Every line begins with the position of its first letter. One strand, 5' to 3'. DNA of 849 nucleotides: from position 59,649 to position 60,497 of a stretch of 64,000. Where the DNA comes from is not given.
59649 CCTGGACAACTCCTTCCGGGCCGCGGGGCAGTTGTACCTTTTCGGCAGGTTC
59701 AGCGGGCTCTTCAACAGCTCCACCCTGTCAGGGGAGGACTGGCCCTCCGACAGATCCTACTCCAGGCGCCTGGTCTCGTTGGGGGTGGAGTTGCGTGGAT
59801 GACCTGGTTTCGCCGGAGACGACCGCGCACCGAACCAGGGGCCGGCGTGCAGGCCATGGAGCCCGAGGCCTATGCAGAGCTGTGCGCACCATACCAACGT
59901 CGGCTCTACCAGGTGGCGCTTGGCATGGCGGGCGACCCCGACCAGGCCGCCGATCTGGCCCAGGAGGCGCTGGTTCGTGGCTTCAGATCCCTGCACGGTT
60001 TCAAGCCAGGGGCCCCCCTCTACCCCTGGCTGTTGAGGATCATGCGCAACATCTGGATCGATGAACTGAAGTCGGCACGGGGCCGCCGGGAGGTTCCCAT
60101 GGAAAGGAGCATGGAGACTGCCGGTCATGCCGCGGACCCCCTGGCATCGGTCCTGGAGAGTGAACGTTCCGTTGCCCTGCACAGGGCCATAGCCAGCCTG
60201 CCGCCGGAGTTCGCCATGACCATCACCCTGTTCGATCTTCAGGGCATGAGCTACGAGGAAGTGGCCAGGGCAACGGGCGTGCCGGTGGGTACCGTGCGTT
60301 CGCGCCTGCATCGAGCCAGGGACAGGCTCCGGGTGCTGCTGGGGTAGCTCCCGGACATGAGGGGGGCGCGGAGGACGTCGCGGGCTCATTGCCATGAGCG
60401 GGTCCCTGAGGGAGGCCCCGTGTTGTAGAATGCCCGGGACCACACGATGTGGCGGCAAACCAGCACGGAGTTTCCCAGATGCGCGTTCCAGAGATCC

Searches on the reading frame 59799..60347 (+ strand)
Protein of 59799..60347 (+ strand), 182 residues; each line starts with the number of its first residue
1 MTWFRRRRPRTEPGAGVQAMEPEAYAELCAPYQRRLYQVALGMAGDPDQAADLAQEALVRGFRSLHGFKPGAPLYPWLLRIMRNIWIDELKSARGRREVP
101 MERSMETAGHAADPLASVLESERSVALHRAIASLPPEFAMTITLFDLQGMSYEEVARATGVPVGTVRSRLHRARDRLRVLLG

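Call 3: search_protein_families(library=pfam, proteins=[window:59799-60347:+], max_evalue=0.1)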
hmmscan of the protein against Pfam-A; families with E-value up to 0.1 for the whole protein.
window:59799-60347:+ (182 aa): 13 families
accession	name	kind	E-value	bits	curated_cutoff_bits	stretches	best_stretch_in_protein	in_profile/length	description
PF08281.18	Sigma70_r4_2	-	6.1e-17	61.5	25.7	1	125-177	2-54/54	Sigma-70, region 4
PF04542.20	Sigma70_r2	-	1.5e-14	53.9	24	1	31-94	4-69/71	Sigma-70 region 2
PF04545.22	Sigma70_r4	-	3e-11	43.1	24.1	1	130-178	1-49/50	Sigma-70, region 4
PF07638.17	Sigma70_ECF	-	1.3e-05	25.7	21.1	1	47-178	46-180/185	ECF sigma factor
PF13384.12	HTH_23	-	0.00038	20.6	24.6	1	148-173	16-41/50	Homeodomain-like domain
PF20432.4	Xre-like-HTH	-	0.0073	17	25.8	1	142-177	16-50/63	Antitoxin Xre-like helix-turn-helix domain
PF13404.12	HTH_AsnC-type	-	0.0082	16.4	27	1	150-172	18-40/42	AsnC-type helix-turn-helix domain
PF13556.12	HTH_30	-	0.011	16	27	1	148-179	11-42/59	PucR C-terminal helix-turn-helix domain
PF13542.12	HTH_Tnp_ISL3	-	0.017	15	27.4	1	147-173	24-50/51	Helix-turn-helix domain of transposase family ISL3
PF13518.12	HTH_28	-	0.034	14.7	25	1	147-174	10-37/52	Helix-turn-helix domain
PF01381.28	HTH_3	-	0.043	14.3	23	1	147-167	7-27/55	Helix-turn-helix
PF13412.12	HTH_24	-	0.058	13.4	21.9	1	149-170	17-38/48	Winged helix-turn-helix DNA-binding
PF14493.12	HTH_40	-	0.062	14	27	0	139-172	3-35/89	Helix-turn-helix domain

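Call 8: find_encoding_contigs(protein=window:59799-60347:+, flank=10000)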
Protein window:59799-60347:+ (182 aa): no gene with exactly this product is on record in the collection.

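Call 14: search_protein_families(library=ncbifam, proteins=[window:59799-60347:+], max_evalue=0.1)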
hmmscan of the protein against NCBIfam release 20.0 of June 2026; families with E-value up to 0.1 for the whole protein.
window:59799-60347:+ (182 aa): 87 families (the best 25 are shown)
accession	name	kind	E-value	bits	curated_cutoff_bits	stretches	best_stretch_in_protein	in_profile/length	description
NF007229.0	PRK09647.1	equivalog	1.9e-33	115.7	265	1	16-181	37-202/220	RNA polymerase sigma factor SigE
NF007225.0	PRK09643.1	equivalog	8.7e-31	107.2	190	1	21-181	25-182/204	RNA polymerase sigma factor SigM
NF009185.0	PRK12533.1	equivalog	2.1e-28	99.5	248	1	15-181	21-193/231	RNA polymerase sigma factor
TIGR02937.1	sigma70-ECF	superfamily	8.3e-27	93.8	42.9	1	23-180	1-164/165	sigma-70 family RNA polymerase sigma factor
TIGR02947.1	SigH_actino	hypoth_equivalog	4.7e-26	91.7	251.55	1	31-181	19-179/193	RNA polymerase sigma-70 factor, TIGR02947 family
NF004113.0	PRK05602.1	equivalog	1e-25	90.6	208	1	16-181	38-201/211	RNA polymerase sigma factor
NF007223.0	PRK09641.1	equivalog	1.3e-25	90.3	209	1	17-179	12-182/187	RNA polymerase sigma factor SigW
TIGR02939.1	RpoE_Sigma70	equivalog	1.4e-25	90.4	236.15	1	17-177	14-182/190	RNA polymerase sigma factor RpoE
NF058625.1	sigma_PG0214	equivalog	5.5e-25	88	130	1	20-178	1-158/170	GFO_1088 family ECF-type sigma factor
NF008888.0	PRK11922.1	equivalog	8.5e-25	87.7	204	1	17-179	24-194/231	RNA polymerase sigma factor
NF009164.0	PRK12511.1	equivalog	1.7e-24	86.3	185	1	39-179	20-157/182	RNA polymerase sigma factor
NF007227.0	PRK09645.1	subfamily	8.1e-24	84.5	202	1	22-180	12-169/177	sigma-70 family RNA polymerase sigma factor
NF009166.1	PRK12513.1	equivalog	1.1e-23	83.9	206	1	21-181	20-186/193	RNA polymerase sigma factor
TIGR02948.1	SigW_bacill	equivalog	3.1e-23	82.8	243.1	1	17-179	12-182/187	RNA polymerase sigma factor SigW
TIGR02983.1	SigE-fam_strep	subfamily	5.4e-23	81.7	141.55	1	21-180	4-157/162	SigE family RNA polymerase sigma factor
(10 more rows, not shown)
